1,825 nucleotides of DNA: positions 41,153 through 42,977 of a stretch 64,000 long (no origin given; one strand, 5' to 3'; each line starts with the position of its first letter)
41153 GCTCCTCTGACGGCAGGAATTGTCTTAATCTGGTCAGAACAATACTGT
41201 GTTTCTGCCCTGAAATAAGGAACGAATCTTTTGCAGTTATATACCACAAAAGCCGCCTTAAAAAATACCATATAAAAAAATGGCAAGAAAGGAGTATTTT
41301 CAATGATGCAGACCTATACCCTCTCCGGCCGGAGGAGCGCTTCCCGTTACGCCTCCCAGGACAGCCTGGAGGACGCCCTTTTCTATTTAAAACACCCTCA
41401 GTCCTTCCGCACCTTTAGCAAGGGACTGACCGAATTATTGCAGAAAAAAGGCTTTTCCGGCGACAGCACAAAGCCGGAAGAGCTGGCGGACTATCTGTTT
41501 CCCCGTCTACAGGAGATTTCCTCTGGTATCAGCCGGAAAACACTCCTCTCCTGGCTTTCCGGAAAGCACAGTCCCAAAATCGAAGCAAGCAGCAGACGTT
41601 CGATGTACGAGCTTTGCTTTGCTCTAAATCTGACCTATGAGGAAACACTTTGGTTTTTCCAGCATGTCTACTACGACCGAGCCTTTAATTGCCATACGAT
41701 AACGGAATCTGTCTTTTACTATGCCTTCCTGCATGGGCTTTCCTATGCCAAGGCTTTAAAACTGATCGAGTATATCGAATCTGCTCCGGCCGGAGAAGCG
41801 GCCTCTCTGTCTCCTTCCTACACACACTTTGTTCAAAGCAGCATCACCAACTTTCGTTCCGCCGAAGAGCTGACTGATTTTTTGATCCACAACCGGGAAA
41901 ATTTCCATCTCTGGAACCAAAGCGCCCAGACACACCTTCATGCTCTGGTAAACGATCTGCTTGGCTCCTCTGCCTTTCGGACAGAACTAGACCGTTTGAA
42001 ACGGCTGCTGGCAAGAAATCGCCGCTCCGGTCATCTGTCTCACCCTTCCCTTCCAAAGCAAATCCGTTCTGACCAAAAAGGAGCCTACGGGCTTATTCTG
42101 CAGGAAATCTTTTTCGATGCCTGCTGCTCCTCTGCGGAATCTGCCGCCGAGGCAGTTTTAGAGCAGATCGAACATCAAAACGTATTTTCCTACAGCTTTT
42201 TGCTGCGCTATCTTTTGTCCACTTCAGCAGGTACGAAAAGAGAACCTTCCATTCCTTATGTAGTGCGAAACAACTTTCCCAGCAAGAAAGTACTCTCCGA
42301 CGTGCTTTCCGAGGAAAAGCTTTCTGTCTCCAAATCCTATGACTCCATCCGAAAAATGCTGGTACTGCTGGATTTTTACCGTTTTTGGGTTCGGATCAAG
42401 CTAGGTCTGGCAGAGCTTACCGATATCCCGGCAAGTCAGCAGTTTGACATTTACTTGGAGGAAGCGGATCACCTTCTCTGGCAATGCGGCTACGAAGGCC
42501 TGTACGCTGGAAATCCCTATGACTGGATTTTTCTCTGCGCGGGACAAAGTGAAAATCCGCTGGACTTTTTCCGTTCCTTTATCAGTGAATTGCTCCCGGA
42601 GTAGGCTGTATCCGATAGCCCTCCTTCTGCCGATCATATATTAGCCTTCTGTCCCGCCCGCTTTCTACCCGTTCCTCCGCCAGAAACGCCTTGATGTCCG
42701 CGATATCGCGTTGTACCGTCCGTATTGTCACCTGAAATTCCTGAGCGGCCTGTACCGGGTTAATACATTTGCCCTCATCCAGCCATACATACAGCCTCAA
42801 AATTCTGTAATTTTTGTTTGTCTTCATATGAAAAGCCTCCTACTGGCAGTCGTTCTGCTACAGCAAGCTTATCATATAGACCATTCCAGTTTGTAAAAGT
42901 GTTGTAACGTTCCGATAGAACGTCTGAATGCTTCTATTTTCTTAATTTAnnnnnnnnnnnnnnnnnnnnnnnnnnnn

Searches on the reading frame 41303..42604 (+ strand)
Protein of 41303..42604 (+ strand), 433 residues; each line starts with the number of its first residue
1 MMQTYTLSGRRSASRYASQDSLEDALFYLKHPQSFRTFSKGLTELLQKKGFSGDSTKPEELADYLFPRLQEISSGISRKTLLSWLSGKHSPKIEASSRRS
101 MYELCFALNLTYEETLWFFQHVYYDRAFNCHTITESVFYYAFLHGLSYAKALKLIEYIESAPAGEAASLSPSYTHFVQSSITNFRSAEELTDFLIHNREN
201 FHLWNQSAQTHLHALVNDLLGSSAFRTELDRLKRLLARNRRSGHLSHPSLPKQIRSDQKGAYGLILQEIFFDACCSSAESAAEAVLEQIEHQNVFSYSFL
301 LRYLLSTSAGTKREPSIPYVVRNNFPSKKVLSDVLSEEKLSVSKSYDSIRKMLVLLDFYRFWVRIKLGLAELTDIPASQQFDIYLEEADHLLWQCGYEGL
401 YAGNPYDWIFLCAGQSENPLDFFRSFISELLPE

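Call 9: search_protein_families(library=pfam, proteins=[window:41303-42604:+], max_evalue=0.01)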
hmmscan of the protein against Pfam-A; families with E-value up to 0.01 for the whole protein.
window:41303-42604:+ (433 aa): 0 families

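Call 23: search_protein_families(library=pfam, alignment_id=A1, max_evalue=10)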
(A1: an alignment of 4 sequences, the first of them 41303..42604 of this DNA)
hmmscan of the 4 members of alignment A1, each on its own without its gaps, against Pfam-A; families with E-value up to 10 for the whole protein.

A. member 1, window:41303-42604:+ (433 aa): 1 family
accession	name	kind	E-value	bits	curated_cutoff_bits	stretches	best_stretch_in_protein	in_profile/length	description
PF20459.4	DUF6712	-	0.13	12.6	25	1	187-210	94-117/121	Family of unknown function (DUF6712)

B. families by the number of members that match (of 4 scanned): 3 families
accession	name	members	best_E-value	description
PF20459.4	DUF6712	3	0.038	Family of unknown function (DUF6712)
PF07544.18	Med9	1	0.0077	RNA polymerase II transcription mediator complex subunit 9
PF05823.17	Gp-FAR-1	1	0.28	Nematode fatty acid retinoid binding protein (Gp-FAR-1)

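Call 24: search_protein_families(library=padloc, proteins=[window:41303-42604:+], max_evalue=0.001)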
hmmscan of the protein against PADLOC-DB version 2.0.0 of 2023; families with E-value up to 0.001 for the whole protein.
window:41303-42604:+ (433 aa): 0 families

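Call 25: find_homologous_proteins(query=window:41303-42604:+, max_evalue=0.001)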
Query window:41303-42604:+ (433 aa): 178 proteins with E <= 0.001 among 8000 candidates; the best 120 are listed.
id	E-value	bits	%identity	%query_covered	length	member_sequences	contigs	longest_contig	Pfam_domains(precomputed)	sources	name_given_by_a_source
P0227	2.4e-287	971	100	100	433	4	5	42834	-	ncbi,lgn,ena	-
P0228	2.3e-146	506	54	100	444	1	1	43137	-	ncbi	-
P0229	6.5e-145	501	52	100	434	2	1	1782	-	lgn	-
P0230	1.5e-142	494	53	100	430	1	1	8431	-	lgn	-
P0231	5.1e-142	492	53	100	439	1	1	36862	-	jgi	-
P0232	2.0e-139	483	52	100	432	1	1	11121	-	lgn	-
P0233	5.6e-139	482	50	100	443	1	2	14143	-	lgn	-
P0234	1.0e-138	481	53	100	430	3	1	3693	-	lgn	-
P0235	1.9e-138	480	52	100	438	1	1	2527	-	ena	-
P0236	4.2e-138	479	52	100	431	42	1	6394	-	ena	-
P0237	2.3e-137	477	50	100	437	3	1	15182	-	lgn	-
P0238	4.8e-137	476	50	100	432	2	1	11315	-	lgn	-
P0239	7.9e-137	475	52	100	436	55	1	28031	-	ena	-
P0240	1.2e-135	471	51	100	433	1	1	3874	-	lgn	-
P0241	4.2e-135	469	50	99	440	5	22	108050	-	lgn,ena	-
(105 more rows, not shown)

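Call 38: search_solved_structures(query=A3, max_evalue=10)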
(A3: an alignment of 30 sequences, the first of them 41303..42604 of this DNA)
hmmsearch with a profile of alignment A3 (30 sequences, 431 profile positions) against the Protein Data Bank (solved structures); distinct sequences matched with E-value up to 10: 2.
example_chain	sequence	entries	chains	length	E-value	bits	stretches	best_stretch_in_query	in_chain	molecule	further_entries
1f3u_B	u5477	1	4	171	0.46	12.6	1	171-218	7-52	TRANSCRIPTION INITIATION FACTOR IIF, ALPHA SUBUNIT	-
1mg4_A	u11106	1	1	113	1.3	11.1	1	1-79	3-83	DOUBLECORTIN-LIKE KINASE (N-TERMINAL DOMAIN)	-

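Call 40: predict_structure(alignment_id=A3)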
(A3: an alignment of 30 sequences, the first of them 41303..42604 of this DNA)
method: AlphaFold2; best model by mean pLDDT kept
length: 433 residues; sequences in the alignment: 30
mean_pLDDT: 83.6   pTM: 0.84
mean pLDDT of the five models: 83.6, 83.0, 82.4, 82.1, 80.2
residues with pLDDT >= 90: 175; 70-90: 197; 50-70: 39; < 50: 22
segments of 3 or more residues with pLDDT < 50: 1-19
pLDDT, mean of each block of 10 residues (from residue 1): 42 45 77 83 95 96 98 96 93 87 97 93 87 94 96 97 78 86 95 92 83 93 86 87 63 53 88 76 86 87 72 67 74 77 76 94 89 83 94 89 83 88 85 58
secondary structure, 60 per line:
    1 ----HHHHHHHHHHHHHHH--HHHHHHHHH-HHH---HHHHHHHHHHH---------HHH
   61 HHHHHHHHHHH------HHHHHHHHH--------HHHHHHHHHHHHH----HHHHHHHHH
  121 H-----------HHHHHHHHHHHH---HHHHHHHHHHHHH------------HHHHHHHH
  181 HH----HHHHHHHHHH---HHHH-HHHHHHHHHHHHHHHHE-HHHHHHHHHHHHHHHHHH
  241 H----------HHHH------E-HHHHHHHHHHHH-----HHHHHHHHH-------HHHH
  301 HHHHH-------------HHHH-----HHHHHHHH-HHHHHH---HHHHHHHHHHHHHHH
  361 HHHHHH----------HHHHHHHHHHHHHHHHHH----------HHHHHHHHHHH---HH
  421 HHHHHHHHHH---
elements in order: H5-19 H22-30 H38-48 H58-71 H78-86 H95-107 H112-121 H133-144 H148-160 H173-182 H187-196 H200-203 H205-220 H223-241 H252-255 H264-275 H281-289 H297-305 H319-322 H328-335 H337-342 H346-366 H377-394 H405-415 H419-430

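Call 44: fold_search(model_id=the predicted structure, library=pdb)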
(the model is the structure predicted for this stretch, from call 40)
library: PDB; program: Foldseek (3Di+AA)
matches with E <= 10: 35; with E <= 0.001: 0
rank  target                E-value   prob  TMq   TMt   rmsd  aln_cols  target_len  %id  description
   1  7zcv_B                1.3e+00  0.10  0.14  0.20  23.3       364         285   12  Rgg144 of Streptococcus pneumoniae (released 2022-06-01)
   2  4ryk_A                1.7e+00  0.08  0.14  0.19  22.8       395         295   11  Crystal structure of a putative transcriptional regulator from Listeria monocytogenes EGD-e (released 2015-01-07)
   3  4u16_A                2.7e+00  0.02  0.10  0.11  25.2       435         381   12  M3-mT4L receptor bound to NMS (released 2014-11-26)
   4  8u6z_A                2.8e+00  0.02  0.11  0.06  26.0       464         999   11  SLC9C1 at pH 8 in presence of K+ (released 2025-03-26)
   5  5a7l                  3.2e+00  0.75  0.14  0.55   3.7        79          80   15  TP901-1 CI NTD (res 1-80) (released 2016-07-27)
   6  7zcv_A                3.3e+00  0.04  0.11  0.15  23.1       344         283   12  Rgg144 of Streptococcus pneumoniae (released 2022-06-01)
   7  5v54_B                3.6e+00  0.03  0.14  0.15  24.1       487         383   13  Crystal structure of 5-HT1B receptor in complex with methiothepin (released 2018-02-07)
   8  2h4m_A                4.7e+00  0.02  0.12  0.08  23.1       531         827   12  Karyopherin Beta2/Transportin-M9NLS (released 2006-10-24)
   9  3r1f_A                5.3e+00  0.69  0.16  0.49   4.0        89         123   18  Crystal structure of a key regulator of virulence in Mycobacterium tuberculosis (released 2011-08-03)
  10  4pd5                  5.3e+00  0.02  0.13  0.13  19.6       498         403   10  Crystal structure of vcCNT-7C8C bound to gemcitabine (released 2014-08-13)
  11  3zhi                  5.7e+00  0.47  0.13  0.57   3.7        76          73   13  N-terminal domain of the CI repressor from bacteriophage TP901-1 (released 2013-12-25)
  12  5xat_C                5.7e+00  0.01  0.11  0.11  24.8       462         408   11  Structural insights into the elevator-like mechanism of the sodium/citrate symporter CitS (released 2017-06-14)
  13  5l2b_B                6.0e+00  0.02  0.13  0.13  20.4       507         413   10  Structure of CNTnw N149S, E332A in an outward-facing state (released 2017-04-12)
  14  9u3v                  6.2e+00  0.02  0.14  0.14  24.6       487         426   13  Cryo-EM structure of human AC9_delC (TM domain) (released 2025-06-11)
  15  3o0y_B                6.2e+00  0.01  0.12  0.10  23.6       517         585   10  The crystal structure of the putative lipoprotein from Colwellia psychrerythraea (released 2010-09-22)
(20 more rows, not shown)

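Call 66: search_protein_representatives(alignment_id=A3)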
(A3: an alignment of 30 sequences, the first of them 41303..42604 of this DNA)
Query: 30 sequences, 431 profile positions. Proteins with E-value up to 0.001 (for the whole library): 1345; up to 1e-10: 869; up to 1e-30: 377. The best 150 are listed.
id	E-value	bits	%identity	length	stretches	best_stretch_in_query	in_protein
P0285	1.8e-187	640.0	-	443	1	1-430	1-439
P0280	4.5e-184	628.8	-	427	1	3-430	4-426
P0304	1.8e-171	587.3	-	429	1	1-428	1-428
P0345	1.5e-164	564.5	-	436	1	1-428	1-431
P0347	3.4e-146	504.0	-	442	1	4-429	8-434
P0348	4.9e-144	496.9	-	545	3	1-170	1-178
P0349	2.3e-136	471.6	-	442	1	3-429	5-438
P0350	1.4e-134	465.7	-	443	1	4-429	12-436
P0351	7.2e-134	463.4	-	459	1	1-429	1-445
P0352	3.0e-130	451.5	-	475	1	18-429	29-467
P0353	1.2e-121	423.1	-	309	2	1-196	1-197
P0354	5.2e-121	421.0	-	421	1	11-423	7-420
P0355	1.4e-120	419.6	-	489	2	1-375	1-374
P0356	1.0e-119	416.8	-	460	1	1-429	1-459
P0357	2.5e-116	405.6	-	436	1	8-427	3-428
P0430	8.1e-55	202.9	-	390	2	4-224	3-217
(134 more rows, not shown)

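Call 68: find_encoding_contigs(protein=P0430, flank=7000, max_places=3)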
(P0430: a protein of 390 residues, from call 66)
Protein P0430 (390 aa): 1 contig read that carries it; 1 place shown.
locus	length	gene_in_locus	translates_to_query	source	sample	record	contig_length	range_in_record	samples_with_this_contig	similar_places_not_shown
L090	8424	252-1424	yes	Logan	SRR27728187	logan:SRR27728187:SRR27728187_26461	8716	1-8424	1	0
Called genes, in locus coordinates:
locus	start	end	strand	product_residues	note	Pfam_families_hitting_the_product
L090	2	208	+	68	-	?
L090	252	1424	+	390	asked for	-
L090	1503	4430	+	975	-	PF00069:Pkinase, PF00931:NB-ARC (weak), PF13191:AAA_16, PF20703:nSTAND1 (weak)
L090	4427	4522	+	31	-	-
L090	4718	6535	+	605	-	PF13306:LRR_5, PF13855:LRR_8 (faint), PF13306:LRR_5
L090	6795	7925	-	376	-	PF04205:FMN_bind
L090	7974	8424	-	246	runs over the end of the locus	?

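Call 79: search_protein_families(library=ncbifam, proteins=[window:41303-42604:+], max_evalue=0.001)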
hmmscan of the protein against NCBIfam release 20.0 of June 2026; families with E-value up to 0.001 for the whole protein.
window:41303-42604:+ (433 aa): 0 families

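Call 80: search_protein_families(library=phrogs, proteins=[window:41303-42604:+], max_evalue=0.01)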
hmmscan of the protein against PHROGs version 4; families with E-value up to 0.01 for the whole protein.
window:41303-42604:+ (433 aa): 0 families

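Call 84: fold_search(model_id=the predicted structure, library=viral)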
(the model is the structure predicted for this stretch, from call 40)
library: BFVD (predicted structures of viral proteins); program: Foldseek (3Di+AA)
matches with E <= 10: 60; with E <= 0.001: 0
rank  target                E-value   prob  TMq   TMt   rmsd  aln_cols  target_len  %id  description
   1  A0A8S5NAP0            3.9e-01  0.10  0.14  0.08  25.4       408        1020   14  Minor tail protein [Siphoviridae sp. ctBmU27]
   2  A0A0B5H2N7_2          6.8e-01  0.06  0.14  0.08  20.1       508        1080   11  Viron-encapsulated RNA polymerase [Vibrio phage phi 1]
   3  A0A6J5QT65            1.1e+00  0.04  0.11  0.07  33.2       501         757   12  Uncharacterized protein [uncultured Caudovirales phage]
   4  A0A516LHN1            1.6e+00  0.05  0.14  0.13  23.6       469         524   16  (no name in the UniProt tables at hand)
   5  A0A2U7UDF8            1.6e+00  0.04  0.13  0.07  24.7       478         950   12  F-box domain containing protein [Pandoravirus neocaledonia]
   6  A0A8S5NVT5            2.3e+00  0.10  0.12  0.21  21.5       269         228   13  Helix-turn-helix domain protein [Myoviridae sp. ctEBR14]
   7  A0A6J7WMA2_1          2.7e+00  0.02  0.11  0.05  41.3       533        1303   10  Phage tail tape measure protein [uncultured Caudovirales phage]
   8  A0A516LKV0            2.8e+00  0.84  0.16  0.60   3.2        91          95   21  (no name in the UniProt tables at hand)
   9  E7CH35                2.9e+00  0.05  0.10  0.10  23.4       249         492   17  52K [Murine adenovirus 2]
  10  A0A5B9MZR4            2.9e+00  0.04  0.13  0.10  24.4       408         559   12  (no name in the UniProt tables at hand)
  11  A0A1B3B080            3.0e+00  0.15  0.14  0.30  13.1       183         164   15  Uncharacterized protein [Gordonia phage Ghobes]
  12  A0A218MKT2            3.0e+00  0.02  0.12  0.11  24.5       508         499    8  Uncharacterized protein [uncultured virus]
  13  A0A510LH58            3.3e+00  0.02  0.12  0.09  35.6       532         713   11  (no name in the UniProt tables at hand)
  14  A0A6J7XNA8            3.9e+00  0.03  0.13  0.09  23.5       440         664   10  LT_GEWL domain containing protein [uncultured Caudovirales phage]
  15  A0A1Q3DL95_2          3.9e+00  0.01  0.11  0.08  24.2       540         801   10  Capsid protein [Chionoecetes opilio bacilliform virus]
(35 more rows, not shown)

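Call 105: find_encoding_contigs(protein=P0227, flank=10000, max_places=5)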
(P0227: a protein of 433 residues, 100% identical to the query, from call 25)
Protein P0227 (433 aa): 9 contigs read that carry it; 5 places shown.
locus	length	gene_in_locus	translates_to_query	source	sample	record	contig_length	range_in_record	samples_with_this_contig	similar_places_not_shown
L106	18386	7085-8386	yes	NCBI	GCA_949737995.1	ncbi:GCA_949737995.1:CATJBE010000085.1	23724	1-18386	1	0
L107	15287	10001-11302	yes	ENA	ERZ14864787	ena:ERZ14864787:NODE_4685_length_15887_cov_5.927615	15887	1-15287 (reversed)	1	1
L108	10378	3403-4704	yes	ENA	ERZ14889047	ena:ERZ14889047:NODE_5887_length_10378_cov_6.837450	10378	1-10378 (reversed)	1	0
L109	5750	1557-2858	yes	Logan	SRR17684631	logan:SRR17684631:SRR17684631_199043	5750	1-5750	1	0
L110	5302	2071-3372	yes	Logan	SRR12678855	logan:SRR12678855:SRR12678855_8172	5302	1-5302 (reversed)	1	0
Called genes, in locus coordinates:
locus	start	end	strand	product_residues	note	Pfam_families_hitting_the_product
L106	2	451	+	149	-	?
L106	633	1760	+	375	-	PF00248:Aldo_ket_red, PF13746:Fer4_18 (faint), PF13237:Fer4_10 (weak), PF13187:Fer4_9, PF13534:Fer4_17 (weak)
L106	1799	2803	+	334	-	PF00248:Aldo_ket_red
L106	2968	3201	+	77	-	PF02604:PhdYeFM_antitox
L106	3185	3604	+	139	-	PF13470:PIN_3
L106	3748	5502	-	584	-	PF00920:ILVD_EDD_N, PF24877:ILV_EDD_C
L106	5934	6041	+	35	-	-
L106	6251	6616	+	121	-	PF00392:GntR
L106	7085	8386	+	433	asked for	-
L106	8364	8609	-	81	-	-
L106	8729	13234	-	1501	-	PF00069:Pkinase, PF00931:NB-ARC (weak), PF13191:AAA_16 (weak), PF13401:AAA_22 (faint)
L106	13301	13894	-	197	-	PF00881:Nitroreductase, PF14512:TM1586_NiRdase (faint)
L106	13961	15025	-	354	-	PF17761:DUF1016_N, PF06250:YhcG_C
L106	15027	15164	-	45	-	-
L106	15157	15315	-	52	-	-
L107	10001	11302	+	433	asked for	-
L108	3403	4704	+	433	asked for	-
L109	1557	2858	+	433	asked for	-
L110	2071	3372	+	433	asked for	-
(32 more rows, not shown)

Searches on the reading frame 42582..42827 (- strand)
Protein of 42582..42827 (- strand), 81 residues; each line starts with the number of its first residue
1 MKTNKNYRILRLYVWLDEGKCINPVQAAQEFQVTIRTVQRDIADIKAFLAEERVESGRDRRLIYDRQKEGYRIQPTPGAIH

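Call 9: search_protein_families(library=pfam, proteins=[window:42582-42827:-], max_evalue=0.01)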
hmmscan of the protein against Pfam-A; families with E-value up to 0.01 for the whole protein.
window:42582-42827:- (81 aa): 1 family
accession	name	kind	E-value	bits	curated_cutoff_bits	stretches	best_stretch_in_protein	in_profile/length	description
PF08279.18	HTH_11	-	6.9e-05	23.1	25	1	28-60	22-44/55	HTH domain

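Call 24: search_protein_families(library=padloc, proteins=[window:42582-42827:-], max_evalue=0.001)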
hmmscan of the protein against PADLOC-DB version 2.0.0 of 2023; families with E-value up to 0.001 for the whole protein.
window:42582-42827:- (81 aa): 1 family
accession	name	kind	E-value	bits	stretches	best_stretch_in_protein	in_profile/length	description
PDLC01457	WYL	-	1.2e-05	23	1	7-75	4-61/229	"CAS-I,CAS-II,CAS-III,CAS-IV,CAS-V,CAS-VI; associated_signaling"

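Call 79: search_protein_families(library=ncbifam, proteins=[window:42582-42827:-], max_evalue=0.001)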
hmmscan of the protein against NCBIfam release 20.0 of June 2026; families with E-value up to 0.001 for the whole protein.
window:42582-42827:- (81 aa): 0 families

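Call 80: search_protein_families(library=phrogs, proteins=[window:42582-42827:-], max_evalue=0.01)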
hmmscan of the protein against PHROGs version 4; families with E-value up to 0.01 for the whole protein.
window:42582-42827:- (81 aa): 1 family
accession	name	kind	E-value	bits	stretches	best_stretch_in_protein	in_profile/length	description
phrog_13105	-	unknown function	4.3e-06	27.5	1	4-70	2-68/239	-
